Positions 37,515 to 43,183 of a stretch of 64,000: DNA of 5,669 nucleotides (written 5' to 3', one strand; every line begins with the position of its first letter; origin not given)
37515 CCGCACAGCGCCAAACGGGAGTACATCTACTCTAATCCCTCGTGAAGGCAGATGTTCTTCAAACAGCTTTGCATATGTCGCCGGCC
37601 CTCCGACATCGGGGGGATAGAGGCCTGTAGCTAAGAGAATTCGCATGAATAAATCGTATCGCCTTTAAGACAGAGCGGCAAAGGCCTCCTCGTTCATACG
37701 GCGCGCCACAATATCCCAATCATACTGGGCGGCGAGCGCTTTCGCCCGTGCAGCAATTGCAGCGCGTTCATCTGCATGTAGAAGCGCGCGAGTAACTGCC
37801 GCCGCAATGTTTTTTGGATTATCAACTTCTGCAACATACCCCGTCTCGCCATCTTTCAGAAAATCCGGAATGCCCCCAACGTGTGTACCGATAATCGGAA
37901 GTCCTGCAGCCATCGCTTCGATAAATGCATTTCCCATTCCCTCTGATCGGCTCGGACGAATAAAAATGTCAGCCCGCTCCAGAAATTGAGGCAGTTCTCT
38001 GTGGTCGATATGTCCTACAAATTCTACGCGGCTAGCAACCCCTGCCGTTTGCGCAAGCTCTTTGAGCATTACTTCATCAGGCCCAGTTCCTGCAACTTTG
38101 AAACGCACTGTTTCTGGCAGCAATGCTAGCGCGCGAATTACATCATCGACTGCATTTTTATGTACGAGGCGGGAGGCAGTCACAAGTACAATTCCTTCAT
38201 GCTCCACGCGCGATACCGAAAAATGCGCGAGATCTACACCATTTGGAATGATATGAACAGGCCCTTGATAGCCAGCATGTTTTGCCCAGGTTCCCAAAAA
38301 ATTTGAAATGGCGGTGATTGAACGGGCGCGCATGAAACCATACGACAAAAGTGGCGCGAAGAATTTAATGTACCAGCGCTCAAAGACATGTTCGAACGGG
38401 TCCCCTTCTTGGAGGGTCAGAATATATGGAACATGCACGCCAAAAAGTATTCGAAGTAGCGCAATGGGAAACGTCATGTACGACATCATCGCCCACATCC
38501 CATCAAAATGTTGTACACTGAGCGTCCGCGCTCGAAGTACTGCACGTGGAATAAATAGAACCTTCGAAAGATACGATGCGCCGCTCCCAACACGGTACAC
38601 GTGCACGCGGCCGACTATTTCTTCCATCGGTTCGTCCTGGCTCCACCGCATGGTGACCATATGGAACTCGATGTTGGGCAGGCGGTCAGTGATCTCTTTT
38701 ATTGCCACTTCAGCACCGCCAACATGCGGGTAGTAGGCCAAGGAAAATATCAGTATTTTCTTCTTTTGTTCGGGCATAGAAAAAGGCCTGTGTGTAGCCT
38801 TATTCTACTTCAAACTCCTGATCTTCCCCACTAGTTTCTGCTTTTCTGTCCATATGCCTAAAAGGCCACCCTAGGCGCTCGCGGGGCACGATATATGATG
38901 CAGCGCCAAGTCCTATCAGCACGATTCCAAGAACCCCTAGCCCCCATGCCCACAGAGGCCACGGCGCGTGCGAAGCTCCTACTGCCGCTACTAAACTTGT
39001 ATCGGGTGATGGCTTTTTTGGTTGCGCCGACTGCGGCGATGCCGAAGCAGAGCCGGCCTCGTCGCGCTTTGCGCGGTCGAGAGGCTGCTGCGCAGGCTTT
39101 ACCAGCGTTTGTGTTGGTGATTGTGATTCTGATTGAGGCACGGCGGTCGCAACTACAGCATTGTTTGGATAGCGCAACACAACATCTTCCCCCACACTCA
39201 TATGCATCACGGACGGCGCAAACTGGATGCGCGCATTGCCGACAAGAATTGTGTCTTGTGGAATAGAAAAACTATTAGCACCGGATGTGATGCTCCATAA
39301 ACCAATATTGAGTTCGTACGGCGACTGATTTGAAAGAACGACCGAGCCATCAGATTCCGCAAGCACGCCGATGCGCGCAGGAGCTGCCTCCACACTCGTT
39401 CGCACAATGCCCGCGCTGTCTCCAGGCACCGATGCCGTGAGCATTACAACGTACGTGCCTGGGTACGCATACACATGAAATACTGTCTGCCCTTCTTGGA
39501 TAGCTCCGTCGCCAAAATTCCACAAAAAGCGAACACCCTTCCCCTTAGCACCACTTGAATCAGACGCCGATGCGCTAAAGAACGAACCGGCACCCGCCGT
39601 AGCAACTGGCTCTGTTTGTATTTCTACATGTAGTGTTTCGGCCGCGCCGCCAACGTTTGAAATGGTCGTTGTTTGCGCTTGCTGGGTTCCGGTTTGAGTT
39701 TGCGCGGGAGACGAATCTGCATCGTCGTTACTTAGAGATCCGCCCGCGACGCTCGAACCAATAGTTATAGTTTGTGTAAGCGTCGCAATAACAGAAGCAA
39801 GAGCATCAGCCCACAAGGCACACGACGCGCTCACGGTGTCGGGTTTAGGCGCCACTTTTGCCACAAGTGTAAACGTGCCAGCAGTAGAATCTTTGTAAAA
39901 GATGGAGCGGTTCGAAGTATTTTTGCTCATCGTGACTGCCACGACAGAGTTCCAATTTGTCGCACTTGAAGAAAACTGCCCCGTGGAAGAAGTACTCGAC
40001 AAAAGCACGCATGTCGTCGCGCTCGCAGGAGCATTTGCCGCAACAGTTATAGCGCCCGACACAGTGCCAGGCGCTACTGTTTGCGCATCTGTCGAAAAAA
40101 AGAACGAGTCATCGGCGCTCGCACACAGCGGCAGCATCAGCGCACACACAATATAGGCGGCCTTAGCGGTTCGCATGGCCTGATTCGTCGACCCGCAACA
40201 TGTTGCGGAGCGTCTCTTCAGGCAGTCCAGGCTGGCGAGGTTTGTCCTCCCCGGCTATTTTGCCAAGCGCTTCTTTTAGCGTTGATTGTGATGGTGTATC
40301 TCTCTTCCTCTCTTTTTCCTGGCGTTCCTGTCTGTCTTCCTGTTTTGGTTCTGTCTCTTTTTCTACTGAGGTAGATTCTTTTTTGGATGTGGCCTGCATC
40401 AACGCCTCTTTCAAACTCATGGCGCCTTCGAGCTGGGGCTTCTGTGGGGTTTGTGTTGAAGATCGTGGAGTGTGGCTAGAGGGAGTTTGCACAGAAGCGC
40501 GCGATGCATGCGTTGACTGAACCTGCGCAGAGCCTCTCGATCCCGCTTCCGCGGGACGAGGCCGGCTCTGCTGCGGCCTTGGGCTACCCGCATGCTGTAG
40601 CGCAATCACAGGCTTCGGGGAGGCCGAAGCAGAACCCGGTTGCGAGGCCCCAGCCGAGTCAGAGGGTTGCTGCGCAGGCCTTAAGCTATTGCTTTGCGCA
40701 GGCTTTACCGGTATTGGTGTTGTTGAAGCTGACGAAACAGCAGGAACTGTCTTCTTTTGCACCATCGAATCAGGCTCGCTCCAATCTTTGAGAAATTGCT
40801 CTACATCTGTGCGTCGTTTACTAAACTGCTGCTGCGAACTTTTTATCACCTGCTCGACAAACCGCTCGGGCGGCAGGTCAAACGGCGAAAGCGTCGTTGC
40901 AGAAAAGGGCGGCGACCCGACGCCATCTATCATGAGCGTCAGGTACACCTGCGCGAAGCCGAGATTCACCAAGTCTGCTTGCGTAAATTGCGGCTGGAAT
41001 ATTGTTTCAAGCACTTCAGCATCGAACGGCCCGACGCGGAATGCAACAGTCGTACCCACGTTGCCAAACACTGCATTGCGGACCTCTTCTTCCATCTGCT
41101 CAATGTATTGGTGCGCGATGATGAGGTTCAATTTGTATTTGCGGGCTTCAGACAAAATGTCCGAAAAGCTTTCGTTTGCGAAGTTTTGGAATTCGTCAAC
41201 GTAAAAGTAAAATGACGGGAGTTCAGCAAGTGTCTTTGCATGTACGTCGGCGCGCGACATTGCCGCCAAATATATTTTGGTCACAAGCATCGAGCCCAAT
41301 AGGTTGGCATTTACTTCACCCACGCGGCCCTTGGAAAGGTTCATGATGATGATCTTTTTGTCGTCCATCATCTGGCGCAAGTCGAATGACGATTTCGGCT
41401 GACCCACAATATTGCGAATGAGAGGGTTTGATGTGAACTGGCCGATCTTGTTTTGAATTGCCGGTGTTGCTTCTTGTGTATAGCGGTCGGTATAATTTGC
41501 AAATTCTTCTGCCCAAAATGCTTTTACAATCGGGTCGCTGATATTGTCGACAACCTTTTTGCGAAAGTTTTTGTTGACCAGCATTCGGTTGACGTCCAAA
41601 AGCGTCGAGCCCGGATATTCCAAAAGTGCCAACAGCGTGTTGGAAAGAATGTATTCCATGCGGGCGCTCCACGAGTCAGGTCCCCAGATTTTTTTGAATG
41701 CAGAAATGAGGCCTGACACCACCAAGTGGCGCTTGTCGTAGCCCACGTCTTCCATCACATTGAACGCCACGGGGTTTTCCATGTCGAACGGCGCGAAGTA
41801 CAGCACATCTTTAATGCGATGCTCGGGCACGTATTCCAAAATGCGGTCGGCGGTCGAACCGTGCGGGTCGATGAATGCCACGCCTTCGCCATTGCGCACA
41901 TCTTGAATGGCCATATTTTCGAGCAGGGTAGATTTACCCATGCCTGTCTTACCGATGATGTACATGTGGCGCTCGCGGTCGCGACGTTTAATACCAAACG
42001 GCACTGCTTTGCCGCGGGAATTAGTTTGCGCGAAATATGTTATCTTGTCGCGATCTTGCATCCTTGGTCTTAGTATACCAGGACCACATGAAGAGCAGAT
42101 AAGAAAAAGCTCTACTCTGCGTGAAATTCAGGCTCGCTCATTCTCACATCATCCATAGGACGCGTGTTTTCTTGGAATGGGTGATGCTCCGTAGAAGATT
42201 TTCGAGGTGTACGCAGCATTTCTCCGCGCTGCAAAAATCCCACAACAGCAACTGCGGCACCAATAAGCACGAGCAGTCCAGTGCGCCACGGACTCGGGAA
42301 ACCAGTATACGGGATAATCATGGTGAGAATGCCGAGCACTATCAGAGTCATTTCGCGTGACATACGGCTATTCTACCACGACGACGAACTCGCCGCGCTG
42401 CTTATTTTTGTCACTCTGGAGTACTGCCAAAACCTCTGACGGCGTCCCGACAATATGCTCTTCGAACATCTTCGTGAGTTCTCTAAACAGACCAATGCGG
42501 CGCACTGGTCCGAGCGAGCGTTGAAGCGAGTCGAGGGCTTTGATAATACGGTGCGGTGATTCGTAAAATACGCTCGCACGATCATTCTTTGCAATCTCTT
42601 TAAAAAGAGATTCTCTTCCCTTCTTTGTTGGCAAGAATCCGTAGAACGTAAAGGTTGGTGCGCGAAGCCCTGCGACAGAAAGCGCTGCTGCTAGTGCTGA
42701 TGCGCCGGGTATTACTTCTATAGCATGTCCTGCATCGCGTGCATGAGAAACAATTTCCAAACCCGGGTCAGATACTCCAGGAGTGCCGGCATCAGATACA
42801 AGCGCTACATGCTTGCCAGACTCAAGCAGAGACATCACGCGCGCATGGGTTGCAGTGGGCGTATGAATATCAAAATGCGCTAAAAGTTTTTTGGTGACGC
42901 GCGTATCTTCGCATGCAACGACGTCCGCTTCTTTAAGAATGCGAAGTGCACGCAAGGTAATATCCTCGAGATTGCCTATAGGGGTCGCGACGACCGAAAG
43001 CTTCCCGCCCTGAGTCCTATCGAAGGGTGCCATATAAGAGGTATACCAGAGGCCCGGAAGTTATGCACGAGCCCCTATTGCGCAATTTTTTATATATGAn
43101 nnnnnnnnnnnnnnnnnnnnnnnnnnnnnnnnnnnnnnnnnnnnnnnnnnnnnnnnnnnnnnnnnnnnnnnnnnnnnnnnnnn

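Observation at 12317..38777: About 25-kb fucose-containing, methyl-capped, ABC-exported glycan / protein O-glycosylation locus resembling Gram-positive S-layer glycosylation (slg) clusters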

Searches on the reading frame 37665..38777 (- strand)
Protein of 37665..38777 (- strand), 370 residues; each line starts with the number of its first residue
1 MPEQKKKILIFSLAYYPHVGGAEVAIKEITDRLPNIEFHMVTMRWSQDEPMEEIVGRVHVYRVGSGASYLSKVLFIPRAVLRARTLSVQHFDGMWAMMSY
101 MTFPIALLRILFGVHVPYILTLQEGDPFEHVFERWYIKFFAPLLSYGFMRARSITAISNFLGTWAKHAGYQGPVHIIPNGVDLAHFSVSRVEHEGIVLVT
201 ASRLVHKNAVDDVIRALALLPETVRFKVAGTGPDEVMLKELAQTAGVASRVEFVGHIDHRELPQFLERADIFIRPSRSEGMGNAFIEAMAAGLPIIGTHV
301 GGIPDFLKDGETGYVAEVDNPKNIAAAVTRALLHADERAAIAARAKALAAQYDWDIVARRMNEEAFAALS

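Call 5: search_protein_families(library=pfam, proteins=[window:37665-38777:-], max_evalue=0.01)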
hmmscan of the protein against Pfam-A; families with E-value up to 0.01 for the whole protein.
window:37665-38777:- (370 aa): 5 families
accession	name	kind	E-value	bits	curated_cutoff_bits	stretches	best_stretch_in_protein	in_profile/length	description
PF00534.26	Glycos_transf_1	-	7.7e-37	126.9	26.4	1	190-346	10-170/172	Glycosyl transferases group 1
PF13692.12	Glyco_trans_1_4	-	2.6e-33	115.7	27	1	197-332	3-140/142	Glycosyl transferases group 1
PF13524.12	Glyco_trans_1_2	-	1.1e-14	55.1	25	1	214-360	6-141/144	Glycosyl transferase-like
PF13439.12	Glyco_transf_4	-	4.5e-13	50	28.5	1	19-184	1-169/170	Glycosyltransferase Family 4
PF20706.3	GT4-conflict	-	1.3e-09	38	26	1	224-360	233-384/385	Family 4 Glycosyltransferase in conflict systems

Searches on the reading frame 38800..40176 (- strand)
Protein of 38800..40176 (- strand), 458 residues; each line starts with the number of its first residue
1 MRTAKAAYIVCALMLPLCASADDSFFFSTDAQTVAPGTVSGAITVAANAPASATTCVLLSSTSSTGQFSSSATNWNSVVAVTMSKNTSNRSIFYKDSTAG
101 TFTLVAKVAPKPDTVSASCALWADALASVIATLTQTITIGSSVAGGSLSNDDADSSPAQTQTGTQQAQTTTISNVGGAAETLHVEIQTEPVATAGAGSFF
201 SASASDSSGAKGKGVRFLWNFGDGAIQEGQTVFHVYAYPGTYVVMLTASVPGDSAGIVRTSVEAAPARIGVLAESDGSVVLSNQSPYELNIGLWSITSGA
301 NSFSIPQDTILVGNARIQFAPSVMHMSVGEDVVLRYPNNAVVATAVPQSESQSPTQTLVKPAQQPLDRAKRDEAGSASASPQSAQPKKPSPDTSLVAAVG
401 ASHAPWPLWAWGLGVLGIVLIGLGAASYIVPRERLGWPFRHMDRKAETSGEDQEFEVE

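Call 5: search_protein_families(library=pfam, proteins=[window:38800-40176:-], max_evalue=0.01)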
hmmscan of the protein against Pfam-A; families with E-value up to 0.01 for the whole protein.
window:38800-40176:- (458 aa): 2 families
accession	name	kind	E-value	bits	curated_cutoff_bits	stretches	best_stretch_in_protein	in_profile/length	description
PF18911.6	PKD_4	-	6.9e-12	45.7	27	1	190-249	10-69/85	PKD domain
PF00801.26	PKD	-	1.3e-10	41.5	23.5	1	187-251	5-68/80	PKD domain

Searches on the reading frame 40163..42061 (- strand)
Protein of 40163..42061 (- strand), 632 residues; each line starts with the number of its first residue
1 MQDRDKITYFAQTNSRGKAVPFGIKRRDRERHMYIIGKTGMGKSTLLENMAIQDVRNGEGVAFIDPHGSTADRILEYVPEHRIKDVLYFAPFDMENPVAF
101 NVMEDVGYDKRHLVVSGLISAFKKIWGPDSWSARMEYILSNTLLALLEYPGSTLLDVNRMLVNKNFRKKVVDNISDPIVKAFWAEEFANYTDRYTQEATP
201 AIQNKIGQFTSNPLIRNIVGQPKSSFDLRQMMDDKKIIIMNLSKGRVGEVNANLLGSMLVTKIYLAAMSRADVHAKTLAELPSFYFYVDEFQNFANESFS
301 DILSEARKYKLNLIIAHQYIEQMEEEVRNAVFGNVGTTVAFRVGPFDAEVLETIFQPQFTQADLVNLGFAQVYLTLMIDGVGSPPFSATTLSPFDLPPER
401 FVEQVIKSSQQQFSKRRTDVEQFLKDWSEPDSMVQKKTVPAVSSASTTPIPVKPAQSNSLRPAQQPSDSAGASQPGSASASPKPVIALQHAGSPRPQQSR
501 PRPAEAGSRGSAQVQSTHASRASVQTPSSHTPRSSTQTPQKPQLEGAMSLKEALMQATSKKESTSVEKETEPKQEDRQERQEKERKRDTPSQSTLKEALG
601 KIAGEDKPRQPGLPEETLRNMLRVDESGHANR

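Call 5: search_protein_families(library=pfam, proteins=[window:40163-42061:-], max_evalue=0.01)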
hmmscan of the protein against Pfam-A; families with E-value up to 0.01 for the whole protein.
window:40163-42061:- (632 aa): 6 families
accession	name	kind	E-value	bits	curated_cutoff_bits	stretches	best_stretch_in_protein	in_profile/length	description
PF10412.15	TrwB_AAD_bind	-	3.4e-10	39.8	20.5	1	25-343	10-310/387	Type IV secretion-system coupling protein DNA-binding domain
PF12696.13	TraG-D_C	-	1.2e-06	28.9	22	1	284-351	2-72/126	TraM recognition site of TraD and TraG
PF02534.20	T4SS-DNA_transf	-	4.8e-06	26.1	20.1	1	32-326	46-347/468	Type IV secretory system Conjugative DNA transfer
PF13401.12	AAA_22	-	1.8e-05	25.5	27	1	28-75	3-51/130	AAA domain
PF01935.23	DUF87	-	2.8e-05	24.7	23.2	1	21-68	13-62/220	Helicase HerA, central domain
PF25199.1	nSTAND_NTPase5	-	0.0017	18.6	34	0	26-81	37-93/145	Novel STAND NTPase 5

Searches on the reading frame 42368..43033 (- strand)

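Call 9: search_protein_families(library=pfam, proteins=[window:42368-43033:-], max_evalue=0.001)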
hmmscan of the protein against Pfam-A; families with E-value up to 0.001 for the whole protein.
window:42368-43033:- (221 aa): 1 family
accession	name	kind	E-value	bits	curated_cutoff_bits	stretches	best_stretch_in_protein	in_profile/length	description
PF00590.25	TP_methylase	-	2.5e-32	113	27.8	1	11-200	1-210/212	Tetrapyrrole (Corrin/Porphyrin) Methylases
